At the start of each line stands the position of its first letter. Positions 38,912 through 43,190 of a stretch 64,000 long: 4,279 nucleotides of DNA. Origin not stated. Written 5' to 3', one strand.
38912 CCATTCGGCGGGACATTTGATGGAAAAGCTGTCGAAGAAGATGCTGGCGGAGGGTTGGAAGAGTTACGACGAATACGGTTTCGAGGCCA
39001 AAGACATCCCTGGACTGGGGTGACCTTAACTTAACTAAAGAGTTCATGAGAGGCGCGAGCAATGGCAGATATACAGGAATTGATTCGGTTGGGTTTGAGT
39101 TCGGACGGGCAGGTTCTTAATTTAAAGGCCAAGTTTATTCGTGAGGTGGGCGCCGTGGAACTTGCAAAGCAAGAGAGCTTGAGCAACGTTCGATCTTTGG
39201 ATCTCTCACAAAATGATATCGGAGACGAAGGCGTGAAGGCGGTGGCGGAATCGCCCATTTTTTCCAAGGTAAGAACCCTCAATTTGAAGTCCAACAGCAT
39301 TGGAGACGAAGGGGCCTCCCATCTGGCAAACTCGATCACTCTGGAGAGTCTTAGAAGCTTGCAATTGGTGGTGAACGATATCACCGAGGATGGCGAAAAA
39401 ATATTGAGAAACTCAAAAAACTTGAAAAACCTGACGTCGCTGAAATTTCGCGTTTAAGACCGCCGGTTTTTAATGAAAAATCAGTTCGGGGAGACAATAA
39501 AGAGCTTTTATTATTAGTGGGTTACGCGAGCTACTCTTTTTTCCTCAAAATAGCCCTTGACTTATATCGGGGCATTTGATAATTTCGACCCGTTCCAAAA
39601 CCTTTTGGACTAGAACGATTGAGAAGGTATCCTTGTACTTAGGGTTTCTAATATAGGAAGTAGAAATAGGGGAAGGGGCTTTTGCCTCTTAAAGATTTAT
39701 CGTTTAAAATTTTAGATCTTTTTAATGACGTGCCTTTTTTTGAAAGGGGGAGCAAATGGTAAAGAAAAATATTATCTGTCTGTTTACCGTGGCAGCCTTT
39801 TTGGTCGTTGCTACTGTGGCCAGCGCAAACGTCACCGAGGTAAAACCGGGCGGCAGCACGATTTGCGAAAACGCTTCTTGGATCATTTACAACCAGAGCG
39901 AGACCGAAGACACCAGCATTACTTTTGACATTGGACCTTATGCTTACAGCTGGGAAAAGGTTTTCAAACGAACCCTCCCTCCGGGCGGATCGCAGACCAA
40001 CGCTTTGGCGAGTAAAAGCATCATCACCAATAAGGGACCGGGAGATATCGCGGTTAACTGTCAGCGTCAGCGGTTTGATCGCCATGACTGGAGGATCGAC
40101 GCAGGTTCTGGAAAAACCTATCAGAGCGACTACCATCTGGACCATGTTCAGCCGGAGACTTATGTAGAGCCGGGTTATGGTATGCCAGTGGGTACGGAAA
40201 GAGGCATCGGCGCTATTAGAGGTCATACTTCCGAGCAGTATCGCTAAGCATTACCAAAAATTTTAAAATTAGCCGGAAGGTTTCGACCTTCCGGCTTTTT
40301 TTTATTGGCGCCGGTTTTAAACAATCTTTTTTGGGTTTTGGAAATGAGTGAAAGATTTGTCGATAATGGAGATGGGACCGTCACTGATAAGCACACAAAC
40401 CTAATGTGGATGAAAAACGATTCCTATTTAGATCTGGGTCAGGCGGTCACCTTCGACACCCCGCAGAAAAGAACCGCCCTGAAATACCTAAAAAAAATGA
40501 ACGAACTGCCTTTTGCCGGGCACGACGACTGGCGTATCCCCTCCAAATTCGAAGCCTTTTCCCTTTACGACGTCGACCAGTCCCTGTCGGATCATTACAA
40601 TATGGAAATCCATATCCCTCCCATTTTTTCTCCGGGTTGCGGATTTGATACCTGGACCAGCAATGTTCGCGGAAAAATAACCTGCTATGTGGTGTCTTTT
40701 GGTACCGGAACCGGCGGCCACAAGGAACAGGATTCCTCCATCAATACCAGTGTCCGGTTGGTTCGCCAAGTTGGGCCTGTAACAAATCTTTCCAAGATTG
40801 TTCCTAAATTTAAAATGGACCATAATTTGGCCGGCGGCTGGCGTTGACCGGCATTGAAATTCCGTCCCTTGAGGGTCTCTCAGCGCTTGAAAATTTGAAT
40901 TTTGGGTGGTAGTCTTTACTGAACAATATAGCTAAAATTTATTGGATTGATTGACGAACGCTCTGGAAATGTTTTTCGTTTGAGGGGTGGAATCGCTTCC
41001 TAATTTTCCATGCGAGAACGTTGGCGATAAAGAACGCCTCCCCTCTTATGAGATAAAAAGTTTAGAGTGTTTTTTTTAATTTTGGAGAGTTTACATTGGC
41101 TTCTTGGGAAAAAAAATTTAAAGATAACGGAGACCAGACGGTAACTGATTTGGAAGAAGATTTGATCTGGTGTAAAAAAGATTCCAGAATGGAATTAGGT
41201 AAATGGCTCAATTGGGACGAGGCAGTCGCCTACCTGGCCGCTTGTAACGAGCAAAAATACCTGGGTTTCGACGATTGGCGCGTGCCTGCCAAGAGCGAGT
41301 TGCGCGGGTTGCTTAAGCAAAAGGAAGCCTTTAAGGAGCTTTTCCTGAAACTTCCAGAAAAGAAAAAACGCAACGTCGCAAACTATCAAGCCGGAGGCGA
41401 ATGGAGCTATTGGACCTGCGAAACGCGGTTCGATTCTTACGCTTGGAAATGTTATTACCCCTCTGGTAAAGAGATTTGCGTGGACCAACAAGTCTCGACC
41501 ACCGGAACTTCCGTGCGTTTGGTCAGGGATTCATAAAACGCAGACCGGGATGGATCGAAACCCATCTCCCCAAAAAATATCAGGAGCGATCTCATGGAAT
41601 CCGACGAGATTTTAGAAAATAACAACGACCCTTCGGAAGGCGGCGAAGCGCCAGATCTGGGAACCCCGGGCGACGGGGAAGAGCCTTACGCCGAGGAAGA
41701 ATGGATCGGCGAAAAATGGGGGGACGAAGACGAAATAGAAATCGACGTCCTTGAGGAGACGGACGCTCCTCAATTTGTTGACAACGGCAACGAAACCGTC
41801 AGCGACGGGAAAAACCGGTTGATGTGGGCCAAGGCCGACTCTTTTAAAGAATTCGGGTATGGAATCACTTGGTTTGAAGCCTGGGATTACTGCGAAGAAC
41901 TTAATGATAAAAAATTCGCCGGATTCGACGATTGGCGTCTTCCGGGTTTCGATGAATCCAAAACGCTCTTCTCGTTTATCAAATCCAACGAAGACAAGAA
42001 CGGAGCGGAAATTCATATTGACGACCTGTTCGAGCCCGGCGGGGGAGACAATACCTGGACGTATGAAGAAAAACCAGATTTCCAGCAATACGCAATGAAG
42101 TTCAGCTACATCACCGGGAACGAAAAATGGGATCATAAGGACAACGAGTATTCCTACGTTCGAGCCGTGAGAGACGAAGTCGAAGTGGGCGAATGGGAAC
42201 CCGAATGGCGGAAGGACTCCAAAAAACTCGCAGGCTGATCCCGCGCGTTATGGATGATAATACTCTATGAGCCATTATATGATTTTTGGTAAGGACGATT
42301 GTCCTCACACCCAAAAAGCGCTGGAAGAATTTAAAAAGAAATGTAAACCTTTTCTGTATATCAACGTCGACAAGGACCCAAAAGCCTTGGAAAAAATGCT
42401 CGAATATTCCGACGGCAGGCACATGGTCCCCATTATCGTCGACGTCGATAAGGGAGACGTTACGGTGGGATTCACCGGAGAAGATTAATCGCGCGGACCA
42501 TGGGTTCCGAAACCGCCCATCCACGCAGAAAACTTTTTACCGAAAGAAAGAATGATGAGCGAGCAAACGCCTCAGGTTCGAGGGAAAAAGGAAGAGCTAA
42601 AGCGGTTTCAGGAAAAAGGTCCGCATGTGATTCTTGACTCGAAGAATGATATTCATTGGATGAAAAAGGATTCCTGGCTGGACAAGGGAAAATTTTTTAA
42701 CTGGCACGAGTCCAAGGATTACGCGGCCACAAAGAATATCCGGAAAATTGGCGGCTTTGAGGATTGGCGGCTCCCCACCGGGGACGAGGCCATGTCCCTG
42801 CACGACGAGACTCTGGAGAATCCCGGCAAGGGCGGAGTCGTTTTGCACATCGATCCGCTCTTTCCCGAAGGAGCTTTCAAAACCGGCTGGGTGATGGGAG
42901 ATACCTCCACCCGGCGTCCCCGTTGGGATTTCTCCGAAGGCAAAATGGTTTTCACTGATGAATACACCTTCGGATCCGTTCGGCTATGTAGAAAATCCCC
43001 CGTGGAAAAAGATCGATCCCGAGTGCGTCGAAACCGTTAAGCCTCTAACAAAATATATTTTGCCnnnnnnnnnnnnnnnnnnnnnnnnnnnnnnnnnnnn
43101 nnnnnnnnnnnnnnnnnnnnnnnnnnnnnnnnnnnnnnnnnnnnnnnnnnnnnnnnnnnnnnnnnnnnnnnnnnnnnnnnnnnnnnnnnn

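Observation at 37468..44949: Tandem array of eight DUF1566 (Lcl C-terminal-like) paralogues with nine domains, seven lacking any export signal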

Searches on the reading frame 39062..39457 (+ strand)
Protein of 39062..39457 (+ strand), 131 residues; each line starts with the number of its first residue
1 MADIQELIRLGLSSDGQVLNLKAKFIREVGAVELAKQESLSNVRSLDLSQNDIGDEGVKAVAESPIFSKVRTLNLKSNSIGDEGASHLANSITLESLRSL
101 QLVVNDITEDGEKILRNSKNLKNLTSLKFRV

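Call 4: search_protein_families(library=pfam, proteins=[window:39062-39457:+], max_evalue=0.01)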
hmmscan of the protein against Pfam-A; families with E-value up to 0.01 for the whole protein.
window:39062-39457:+ (131 aa): 4 families
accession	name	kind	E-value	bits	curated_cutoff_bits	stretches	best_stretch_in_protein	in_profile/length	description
PF13516.12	LRR_6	-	1.4e-14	53.3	23.4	2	41-62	3-24/24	Leucine Rich repeat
PF00560.39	LRR_1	-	0.00013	21.8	20.6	0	42-56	1-15/23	Leucine Rich Repeat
PF12799.13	LRR_4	-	0.00025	21.6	27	0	42-81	2-37/44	Leucine Rich repeats (2 copies)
PF13855.12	LRR_8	-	0.00085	19.5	27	0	39-53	23-37/61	Leucine rich repeat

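Call 23: search_protein_families(library=ncbifam, proteins=[window:39062-39457:+], max_evalue=0.01)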
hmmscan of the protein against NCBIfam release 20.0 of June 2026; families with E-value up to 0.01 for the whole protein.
window:39062-39457:+ (131 aa): 1 family
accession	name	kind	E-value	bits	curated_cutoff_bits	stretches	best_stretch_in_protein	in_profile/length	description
NF038076.1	fam_STM4015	hypoth_equivalog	1.2e-10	40.9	275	1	34-118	172-256/290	STM4015 family protein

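Call 27: search_protein_families(library=padloc, proteins=[window:39062-39457:+], max_evalue=0.01)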
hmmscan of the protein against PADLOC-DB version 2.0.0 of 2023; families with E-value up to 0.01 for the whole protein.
window:39062-39457:+ (131 aa): 0 families

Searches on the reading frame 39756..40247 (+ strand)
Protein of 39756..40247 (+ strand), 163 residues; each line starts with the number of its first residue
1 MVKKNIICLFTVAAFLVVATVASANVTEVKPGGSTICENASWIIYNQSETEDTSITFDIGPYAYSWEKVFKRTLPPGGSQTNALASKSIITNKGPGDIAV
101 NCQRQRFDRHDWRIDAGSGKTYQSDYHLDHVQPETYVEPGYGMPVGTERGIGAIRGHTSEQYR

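Call 4: search_protein_families(library=pfam, proteins=[window:39756-40247:+], max_evalue=0.01)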
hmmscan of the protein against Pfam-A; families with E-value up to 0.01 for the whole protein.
window:39756-40247:+ (163 aa): 0 families

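Call 23: search_protein_families(library=ncbifam, proteins=[window:39756-40247:+], max_evalue=0.01)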
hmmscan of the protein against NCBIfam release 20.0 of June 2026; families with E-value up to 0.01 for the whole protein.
window:39756-40247:+ (163 aa): 0 families

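Call 27: search_protein_families(library=padloc, proteins=[window:39756-40247:+], max_evalue=0.01)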
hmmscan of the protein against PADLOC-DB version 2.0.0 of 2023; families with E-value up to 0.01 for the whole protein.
window:39756-40247:+ (163 aa): 0 families

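Call 73: search_solved_structures(query=A5, max_evalue=1)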
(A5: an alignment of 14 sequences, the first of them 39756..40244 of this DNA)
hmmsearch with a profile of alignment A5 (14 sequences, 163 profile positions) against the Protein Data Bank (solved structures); distinct sequences matched with E-value up to 1: 9.
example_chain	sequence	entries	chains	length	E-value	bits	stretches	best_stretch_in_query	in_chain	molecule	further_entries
7sjo_E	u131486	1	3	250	0.056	16.4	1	1-44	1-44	Fab15H6.v4 Heavy Chain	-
6dw2_B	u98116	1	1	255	0.058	16.4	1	1-44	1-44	6078 Fab heavy chain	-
7lbe_F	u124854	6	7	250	0.081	15.9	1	1-43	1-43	Fab 13H11 heavy chain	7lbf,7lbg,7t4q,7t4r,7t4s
8tb7_H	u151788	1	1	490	0.099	15.6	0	1-30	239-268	Fab24 BAK5 heavy chain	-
7seg_H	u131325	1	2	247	0.19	14.7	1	1-34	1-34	anti-CD16A Fab heavy chain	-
3sob_H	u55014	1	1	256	0.55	13.2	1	1-32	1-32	antibody heavy chain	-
7t4q_I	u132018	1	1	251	0.56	13.2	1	1-32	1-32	Fab 7I13 heavy chain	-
3fjg_A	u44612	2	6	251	0.58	13.1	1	3-88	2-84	Major antigenic peptide PEB3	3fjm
3fir_A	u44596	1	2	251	0.58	13.1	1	3-88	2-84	Major antigenic peptide PEB3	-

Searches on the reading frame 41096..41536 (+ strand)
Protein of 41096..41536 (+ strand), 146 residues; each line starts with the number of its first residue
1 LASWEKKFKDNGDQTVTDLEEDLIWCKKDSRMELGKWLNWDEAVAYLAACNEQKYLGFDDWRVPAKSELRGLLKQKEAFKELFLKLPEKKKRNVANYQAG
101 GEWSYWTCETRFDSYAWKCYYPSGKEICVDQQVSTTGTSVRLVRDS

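Call 3: search_protein_families(library=pfam, proteins=[window:41096-41536:+], max_evalue=0.01)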
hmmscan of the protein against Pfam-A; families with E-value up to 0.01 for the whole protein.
window:41096-41536:+ (146 aa): 1 family
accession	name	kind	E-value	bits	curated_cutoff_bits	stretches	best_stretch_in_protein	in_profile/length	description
PF07603.17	Lcl_C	-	3.6e-18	66.4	34.9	1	14-144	1-117/117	Lcl C-terminal domain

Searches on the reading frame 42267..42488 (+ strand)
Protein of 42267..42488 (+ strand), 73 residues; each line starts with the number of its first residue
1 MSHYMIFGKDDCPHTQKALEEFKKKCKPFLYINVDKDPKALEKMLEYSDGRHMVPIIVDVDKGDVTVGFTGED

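Call 4: search_protein_families(library=pfam, proteins=[window:42267-42488:+], max_evalue=0.01)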
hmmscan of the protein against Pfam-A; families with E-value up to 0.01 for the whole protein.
window:42267-42488:+ (73 aa): 1 family
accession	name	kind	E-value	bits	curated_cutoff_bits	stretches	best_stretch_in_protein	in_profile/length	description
PF00462.30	Glutaredoxin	-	1.8e-08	34.9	22.9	1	5-58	2-54/60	Glutaredoxin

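Call 23: search_protein_families(library=ncbifam, proteins=[window:42267-42488:+], max_evalue=0.01)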
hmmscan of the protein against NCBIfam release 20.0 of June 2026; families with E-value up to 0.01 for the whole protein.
window:42267-42488:+ (73 aa): 11 families
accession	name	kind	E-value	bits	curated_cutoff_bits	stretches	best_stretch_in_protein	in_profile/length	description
NF041114.2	gluta_UXX_star_1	equivalog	6.5e-24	84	72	1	5-71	2-66/70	UXX-star selenoprotein family 1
NF041212.1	Uxx_star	subfamily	1.4e-19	70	66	1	5-71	2-66/70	Uxx-star family glutaredoxin-like (seleno)protein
NF041211.1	gluta_UXX_star_2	equivalog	4.6e-11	42.6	100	1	5-71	2-66/71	UXX-star (seleno)protein family 2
NF045501.1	HUGP_GUXX-star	exception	1.7e-09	37.6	325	1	4-71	167-232/236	HUGP/GUXX-star fusion selenoprotein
TIGR02196.1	GlrX_YruB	hypoth_equivalog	7.4e-09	36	88.55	1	6-71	4-66/74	glutaredoxin-like protein, YruB-family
NF047338.1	gluta_UXX_star_3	exception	1.2e-08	34.8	97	1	6-61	3-58/70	UXX-star (seleno)protein family 3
TIGR02181.1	GRX_bact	equivalog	2.6e-07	30.8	90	1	6-58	3-55/80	glutaredoxin 3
TIGR02200.1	GlrX_actino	hypoth_equivalog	4.6e-05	23.8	89.5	1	5-65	3-62/77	mycoredoxin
NF007923.0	PRK10638.1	equivalog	4.9e-05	23.3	129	1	1-58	1-57/83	glutaredoxin 3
TIGR02194.1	GlrX_NrdH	subfamily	0.00014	22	85.75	1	6-70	3-64/72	glutaredoxin-like protein NrdH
TIGR02180.1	GRX_euk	equivalog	0.0033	17.6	87.25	1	5-57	2-58/84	glutaredoxin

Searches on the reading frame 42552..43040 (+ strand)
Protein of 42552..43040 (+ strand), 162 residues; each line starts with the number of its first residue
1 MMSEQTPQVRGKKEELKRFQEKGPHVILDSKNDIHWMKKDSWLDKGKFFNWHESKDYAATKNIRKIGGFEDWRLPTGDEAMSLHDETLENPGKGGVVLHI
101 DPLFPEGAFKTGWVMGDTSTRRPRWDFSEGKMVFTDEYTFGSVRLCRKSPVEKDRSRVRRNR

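Call 3: search_protein_families(library=pfam, proteins=[window:42552-43040:+], max_evalue=0.01)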
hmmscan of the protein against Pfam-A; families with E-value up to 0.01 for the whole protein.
window:42552-43040:+ (162 aa): 1 family
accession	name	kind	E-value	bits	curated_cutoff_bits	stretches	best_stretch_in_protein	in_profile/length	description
PF07603.17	Lcl_C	-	6.3e-12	46.3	34.9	1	26-146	2-116/117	Lcl C-terminal domain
